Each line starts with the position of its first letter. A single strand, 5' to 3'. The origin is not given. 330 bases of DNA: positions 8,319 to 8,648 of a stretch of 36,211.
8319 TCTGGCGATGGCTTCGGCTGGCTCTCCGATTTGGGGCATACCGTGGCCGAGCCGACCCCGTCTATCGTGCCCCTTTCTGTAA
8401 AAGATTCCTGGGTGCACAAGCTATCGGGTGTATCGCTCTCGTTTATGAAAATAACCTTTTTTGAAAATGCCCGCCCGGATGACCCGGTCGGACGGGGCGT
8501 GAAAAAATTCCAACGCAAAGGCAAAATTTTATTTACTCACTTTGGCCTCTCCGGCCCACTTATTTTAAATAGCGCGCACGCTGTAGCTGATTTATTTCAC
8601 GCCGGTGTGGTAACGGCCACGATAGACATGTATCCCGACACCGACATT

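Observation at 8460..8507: The same GC-rich 40-nt palindromic module sits in frame inside two unrelated housekeeping genes (second copy at 22327-22380)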

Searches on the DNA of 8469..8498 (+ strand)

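Call 60: search_dna_similar(query=window:8469-8498:+, collection=plasmids, mode=distant, max_evalue=1, max_rows=30)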
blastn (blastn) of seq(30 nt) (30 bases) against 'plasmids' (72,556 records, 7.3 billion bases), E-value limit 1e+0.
Records with a match: 4; places in all: 4; records where one place covers at least 80% of the query: 3.
Best place of each record, by identity: 95-99% 1; 90-95% 1; 80-90% 2.
By first word of the organism name: Azospirillum 1; Streptomyces 1; Chimaeribacter 1; Shinella 1.
By predicted mobility (MOB-suite, as given by PLSDB): non-mobilizable 3; mobilizable 1.
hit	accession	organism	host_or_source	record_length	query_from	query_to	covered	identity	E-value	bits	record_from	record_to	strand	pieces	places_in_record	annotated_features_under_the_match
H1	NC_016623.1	Azospirillum lipoferum 4B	-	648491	1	30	100%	86.7%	1e-1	37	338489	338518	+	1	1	SpoIIE family protein phosphatase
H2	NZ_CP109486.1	Streptomyces sp. NBC_01445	-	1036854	4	30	90%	88.9%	4e-1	37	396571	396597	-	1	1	record has no annotation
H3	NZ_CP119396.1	Chimaeribacter arupi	Homo sapiens,blood culture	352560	5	29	83%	92.3%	4e-1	36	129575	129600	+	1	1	multicopper oxidase family protein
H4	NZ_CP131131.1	Shinella zoogloeoides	isolate,Activated charcoal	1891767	1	22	73%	95.5%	4e-1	37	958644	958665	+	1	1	none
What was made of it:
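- Tried and rejected: PLSDB plasmids: only partial chance matches in GC-rich hosts (call 60).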

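Call 61: search_dna_similar(query=window:8469-8498:+, collection=phages, mode=distant, max_evalue=1, max_rows=20)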
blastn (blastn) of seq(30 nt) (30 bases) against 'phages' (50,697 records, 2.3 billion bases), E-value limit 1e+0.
No match.
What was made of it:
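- Tried and rejected: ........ phages: none (call 61).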
